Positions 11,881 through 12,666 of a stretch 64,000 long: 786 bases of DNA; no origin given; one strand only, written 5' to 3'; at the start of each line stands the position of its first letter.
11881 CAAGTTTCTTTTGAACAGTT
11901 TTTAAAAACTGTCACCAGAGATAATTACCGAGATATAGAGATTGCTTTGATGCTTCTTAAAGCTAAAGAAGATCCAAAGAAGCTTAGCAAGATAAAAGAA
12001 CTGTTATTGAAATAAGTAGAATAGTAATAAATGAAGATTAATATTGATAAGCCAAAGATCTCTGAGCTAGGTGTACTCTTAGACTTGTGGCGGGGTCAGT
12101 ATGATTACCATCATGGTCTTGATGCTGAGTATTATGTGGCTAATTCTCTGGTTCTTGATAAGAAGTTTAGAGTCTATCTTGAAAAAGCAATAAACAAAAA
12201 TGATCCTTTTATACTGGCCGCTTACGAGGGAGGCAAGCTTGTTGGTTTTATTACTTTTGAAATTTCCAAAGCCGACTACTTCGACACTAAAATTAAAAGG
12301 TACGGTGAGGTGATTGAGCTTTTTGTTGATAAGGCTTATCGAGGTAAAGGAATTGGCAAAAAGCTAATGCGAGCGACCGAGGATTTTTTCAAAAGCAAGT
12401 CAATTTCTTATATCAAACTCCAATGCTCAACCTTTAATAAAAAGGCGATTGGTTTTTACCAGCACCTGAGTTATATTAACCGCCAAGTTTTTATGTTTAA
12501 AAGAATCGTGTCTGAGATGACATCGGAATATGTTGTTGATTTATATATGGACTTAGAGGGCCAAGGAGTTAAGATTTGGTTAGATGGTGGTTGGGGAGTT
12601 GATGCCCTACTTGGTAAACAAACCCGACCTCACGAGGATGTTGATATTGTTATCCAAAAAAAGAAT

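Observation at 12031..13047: GNAT fused to an ANT(2'')/AadB-like nucleotidyltransferase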

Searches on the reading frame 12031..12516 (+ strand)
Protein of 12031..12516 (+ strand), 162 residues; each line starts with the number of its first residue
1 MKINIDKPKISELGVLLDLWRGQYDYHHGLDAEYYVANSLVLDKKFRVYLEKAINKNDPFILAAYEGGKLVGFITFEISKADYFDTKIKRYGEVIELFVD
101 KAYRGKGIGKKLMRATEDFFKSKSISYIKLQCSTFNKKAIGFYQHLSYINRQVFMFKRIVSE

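Call 16: find_homologous_proteins(query=window:12031-12516:+, max_evalue=0.00001)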
Query seq(162 aa) (162 aa): 18 proteins with E <= 0.00001 among 33 candidates.
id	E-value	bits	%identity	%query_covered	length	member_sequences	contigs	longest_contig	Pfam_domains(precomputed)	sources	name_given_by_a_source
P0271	4.1e-82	292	84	98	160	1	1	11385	PF13673.14,PF13420.14,PF13508.14,PF00583.32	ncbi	ncbi:GNAT family N-acetyltransferase [Patescibacteria group bacterium]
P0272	3.3e-76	273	77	98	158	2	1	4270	PF13673.14,PF13420.14,PF13508.14,PF14542.13,PF00583.32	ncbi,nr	ncbi:GNAT family N-acetyltransferase [Patescibacteria group bacterium]|nr:GNAT family N-acetyltransf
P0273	4.4e-55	204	60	97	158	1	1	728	PF13673.14,PF13420.14,PF13508.14,PF00583.32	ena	-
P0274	4.8e-52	194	58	96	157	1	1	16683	PF13673.14,PF13508.14,PF00583.32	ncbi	ncbi:GNAT family N-acetyltransferase [Patescibacteria group bacterium]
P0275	7.7e-52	194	58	99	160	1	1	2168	PF13673.14,PF13508.14,PF00583.32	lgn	-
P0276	5.3e-51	191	55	100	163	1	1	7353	PF13673.14,PF13508.14,PF08445.17,PF00583.32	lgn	-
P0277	6.2e-51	191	54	98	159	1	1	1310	PF13673.14,PF13420.14,PF13508.14,PF00583.32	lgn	-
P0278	6.2e-51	191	54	98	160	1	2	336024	PF13673.14,PF13420.14,PF13302.14,PF13508.14,PF00583.32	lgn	-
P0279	4.6e-50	188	57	94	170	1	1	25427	PF13673.14,PF13420.14,PF13302.14,PF13508.14,PF13527.14,PF00583.32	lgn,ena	-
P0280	1.8e-49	186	55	98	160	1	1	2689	PF13673.14,PF13420.14,PF13508.14,PF08445.17,PF00583.32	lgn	-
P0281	8.3e-49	184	54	97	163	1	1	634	PF13673.14,PF13508.14,PF00583.32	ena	-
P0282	2.4e-47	179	53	100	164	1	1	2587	PF13673.14,PF13508.14,PF14542.13,PF00583.32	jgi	jgi:GNAT superfamily N-acetyltransferase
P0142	7.6e-46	174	52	98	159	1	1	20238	PF13673.14,PF13508.14,PF00583.32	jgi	-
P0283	8.5e-46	174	51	98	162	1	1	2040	PF13673.14,PF13420.14,PF13508.14,PF00583.32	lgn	-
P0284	1.8e-44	170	50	97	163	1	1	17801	PF13673.14,PF13508.14,PF00583.32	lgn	-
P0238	8.0e-32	129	58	69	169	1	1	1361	PF13673.14,PF13420.14,PF13508.14,PF00583.32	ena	-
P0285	2.8e-26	111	54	64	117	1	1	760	PF13673.14,PF13420.14,PF13508.14,PF00583.32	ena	-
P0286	2.1e-7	49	31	84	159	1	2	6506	PF13673.14,PF13420.14,PF13302.14,PF13508.14,PF00583.32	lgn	-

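Call 18: find_encoding_contigs(protein=P0271, flank=8000, max_places=4)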
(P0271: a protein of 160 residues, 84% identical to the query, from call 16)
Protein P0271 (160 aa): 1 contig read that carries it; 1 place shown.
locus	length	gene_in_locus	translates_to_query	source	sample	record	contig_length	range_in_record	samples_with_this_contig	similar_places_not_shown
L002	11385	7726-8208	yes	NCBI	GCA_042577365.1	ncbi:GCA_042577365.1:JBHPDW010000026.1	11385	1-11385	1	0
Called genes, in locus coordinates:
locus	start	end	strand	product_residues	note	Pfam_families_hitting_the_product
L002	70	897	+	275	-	PF04055:Radical_SAM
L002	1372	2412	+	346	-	PF01409:tRNA-synt_2d, PF00587:tRNA-synt_2b (weak), PF17759:tRNA_synthFbeta (weak)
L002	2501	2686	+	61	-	-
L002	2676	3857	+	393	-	PF00155:Aminotran_1_2 (weak), PF00266:Aminotran_5, PF05889:SepSecS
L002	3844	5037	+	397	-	PF00266:Aminotran_5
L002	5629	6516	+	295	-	-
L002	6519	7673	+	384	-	PF00579:tRNA-synt_1b, PF22421:SYY_C-terminal (weak), PF01479:S4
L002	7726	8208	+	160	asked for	PF13420:Acetyltransf_4 (weak), PF00583:Acetyltransf_1, PF13673:Acetyltransf_10, PF13508:Acetyltransf_7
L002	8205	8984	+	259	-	PF00795:CN_hydrolase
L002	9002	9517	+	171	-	PF00186:DHFR_1 (weak), PF01872:RibD_C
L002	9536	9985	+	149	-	PF01243:PNPOx_N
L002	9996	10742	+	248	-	PF01209:Ubie_methyltran (weak), PF02353:CMAS (weak), PF03141:Methyltransf_29, PF13489:Methyltransf_23, PF13847:Methyltransf_31, PF08241:Methyltransf_11, PF08242:Methyltransf_12, PF13649:Methyltransf_25, +3 more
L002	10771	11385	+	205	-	PF01177:Asp_Glu_race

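Call 19: find_encoding_contigs(protein=P0272, flank=8000, max_places=4)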
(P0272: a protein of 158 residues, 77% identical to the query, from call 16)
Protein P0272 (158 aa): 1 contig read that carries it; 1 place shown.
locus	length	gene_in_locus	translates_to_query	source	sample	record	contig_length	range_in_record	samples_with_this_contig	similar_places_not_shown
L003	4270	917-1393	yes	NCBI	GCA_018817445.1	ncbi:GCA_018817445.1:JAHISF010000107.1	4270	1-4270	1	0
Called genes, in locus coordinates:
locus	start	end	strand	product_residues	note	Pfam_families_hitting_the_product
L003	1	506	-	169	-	PF01008:IF-2B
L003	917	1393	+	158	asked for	PF13420:Acetyltransf_4 (weak), PF00583:Acetyltransf_1, PF13673:Acetyltransf_10, PF13508:Acetyltransf_7, PF14542:Acetyltransf_CG (weak)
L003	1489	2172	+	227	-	PF13485:Peptidase_MA_2 (faint)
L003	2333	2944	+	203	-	PF00702:Hydrolase, PF13419:HAD_2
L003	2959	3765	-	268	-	PF12762:DDE_Tnp_IS1595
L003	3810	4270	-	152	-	PF13361:UvrD_C (weak)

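Call 73: predict_structure(alignment_id=A3)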
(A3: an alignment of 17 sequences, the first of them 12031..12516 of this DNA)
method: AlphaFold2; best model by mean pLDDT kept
length: 162 residues; sequences in the alignment: 17
mean_pLDDT: 87.4   pTM: 0.82
mean pLDDT of the five models: 87.4, 87.3, 86.2, 82.7, 80.2
residues with pLDDT >= 90: 93; 70-90: 54; 50-70: 15; < 50: 0
segments of 3 or more residues with pLDDT < 50: none
pLDDT, mean of each block of 10 residues (from residue 1): 93 95 79 79 93 97 96 95 72 93 92 97 92 69 83 78 62
secondary structure, 60 per line:
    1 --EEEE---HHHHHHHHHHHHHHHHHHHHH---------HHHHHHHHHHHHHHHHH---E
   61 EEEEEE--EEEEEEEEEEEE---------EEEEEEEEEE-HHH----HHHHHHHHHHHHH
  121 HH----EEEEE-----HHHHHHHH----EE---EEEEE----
elements in order: E3-6 H10-30 H40-56 E60-66 E69-80 E90-99 H108-122 E127-131 H137-144 E154-158

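Call 76: fold_search(model_id=the predicted structure, library=pdb)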
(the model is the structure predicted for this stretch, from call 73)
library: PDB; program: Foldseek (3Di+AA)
matches with E <= 10: 1283; with E <= 0.001: 853
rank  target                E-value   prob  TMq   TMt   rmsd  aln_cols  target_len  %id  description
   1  8osp_A                1.1e-09  1.00  0.69  0.65   4.8       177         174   16  GCN5-related N-Acetyltransferase from Lactobacillus curiae (released 2023-07-05)
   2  4e2a_A                2.1e-09  1.00  0.63  0.61   6.6       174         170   17  Crystal Structure of the Putative acetyltransferase from Streptococcus mutans (released 2013-03-13)
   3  3f0a                  2.4e-09  1.00  0.72  0.73   3.7       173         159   21  Structure of a putative n-acetyltransferase (ta0374) in complex with acetyl-coa from thermoplasma acidophilum (released 2008-11-11)
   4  1wwz_B                3.4e-09  1.00  0.71  0.73   3.6       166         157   27  Crystal structure of PH1933 from Pyrococcus horikoshii OT3 (released 2005-02-01)
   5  4e2a_B                4.4e-09  1.00  0.64  0.61   6.5       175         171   17  Crystal Structure of the Putative acetyltransferase from Streptococcus mutans (released 2013-03-13)
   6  5icw_D                5.3e-09  1.00  0.69  0.64   4.2       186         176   17  Crystal structure of human NatF (hNaa60) homodimer bound to Coenzyme A (released 2016-06-22)
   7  1wwz_A                5.7e-09  1.00  0.72  0.74   3.4       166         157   26  Crystal structure of PH1933 from Pyrococcus horikoshii OT3 (released 2005-02-01)
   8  4ua3_A                8.8e-09  1.00  0.71  0.63   3.7       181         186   15  Crystal structure of selenomethionine labeled SpNatD (released 2015-01-28)
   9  6yzz                  9.4e-09  1.00  0.66  0.70   4.4       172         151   20  Arabidopsis thaliana Naa50 in complex with AcCoA (released 2020-12-30)
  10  1tiq_A                1.2e-08  1.00  0.67  0.63   5.1       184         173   16  Crystal Structure of an Acetyltransferase (PaiA) in complex with CoA and DTT from Bacillus subtilis, Northeast Structu (released 2004-07-13)
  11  5icw_C                1.5e-08  1.00  0.70  0.65   4.1       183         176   17  Crystal structure of human NatF (hNaa60) homodimer bound to Coenzyme A (released 2016-06-22)
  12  4j3g_A                1.9e-08  1.00  0.69  0.68   4.2       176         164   17  Crystal structure of Ribosomal-protein-alanine N-acetyltransferase from Brucella melitensis (released 2013-03-13)
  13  5c88_A                1.9e-08  1.00  0.66  0.67   4.1       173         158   17  Crystal structure of Ard1 N-terminal acetyltransferase from Sulfolobus solfataricus in monoclinic form (released 2016-01-13)
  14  4lx9                  2.1e-08  1.00  0.67  0.69   4.6       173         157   16  Archaeal amino-terminal acetyltransferase (NAT) bound to acetyl coenzyme A (released 2013-08-21)
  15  2bsw                  2.3e-08  1.00  0.56  0.61   5.5       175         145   15  Crystal structure of a glyphosate-N-acetyltransferase obtained by DNA shuffling. (released 2005-06-08)
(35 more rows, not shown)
